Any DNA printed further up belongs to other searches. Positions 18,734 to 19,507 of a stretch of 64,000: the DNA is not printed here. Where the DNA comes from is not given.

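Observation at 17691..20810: Co-directional plasmid/phage-like replicon module lacking any integrase: Rep-like IRPEFW protein, translationally coupled zinc-ribbon protein, about 5 x 35-bp iteron-like repeats, basic/acidic protein, AbrB-type regulator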

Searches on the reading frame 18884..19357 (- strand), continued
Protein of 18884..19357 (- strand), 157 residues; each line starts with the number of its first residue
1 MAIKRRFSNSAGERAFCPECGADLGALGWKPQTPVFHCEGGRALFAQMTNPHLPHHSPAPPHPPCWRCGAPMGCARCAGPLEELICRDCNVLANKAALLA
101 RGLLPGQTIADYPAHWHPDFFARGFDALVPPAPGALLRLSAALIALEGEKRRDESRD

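Call 108: search_protein_families(library=pfam, max_evalue=0.01, proteins=[L028:7474-9036:+, L028:5092-5880:+, L027:9221-9994:+, L030:9408-10004:+, L027:13710-14981:+, P0066])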
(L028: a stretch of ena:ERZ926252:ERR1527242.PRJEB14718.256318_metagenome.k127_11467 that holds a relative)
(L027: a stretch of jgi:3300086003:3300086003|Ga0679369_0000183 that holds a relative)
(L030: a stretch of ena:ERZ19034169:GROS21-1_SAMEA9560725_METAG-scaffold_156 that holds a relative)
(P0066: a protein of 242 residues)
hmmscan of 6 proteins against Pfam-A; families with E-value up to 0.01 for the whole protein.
L028:7474-9036:+ (520 aa): 0 families

L028:5092-5880:+ (262 aa): 0 families

L027:9221-9994:+ (257 aa): 0 families

L030:9408-10004:+ (198 aa): 0 families

L027:13710-14981:+ (423 aa): 1 family
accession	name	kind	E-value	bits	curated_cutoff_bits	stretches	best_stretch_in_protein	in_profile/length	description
PF13229.12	Beta_helix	-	0.0021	18.2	25.9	1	196-324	12-124/158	Right handed beta helix region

P0066 (242 aa): 0 families
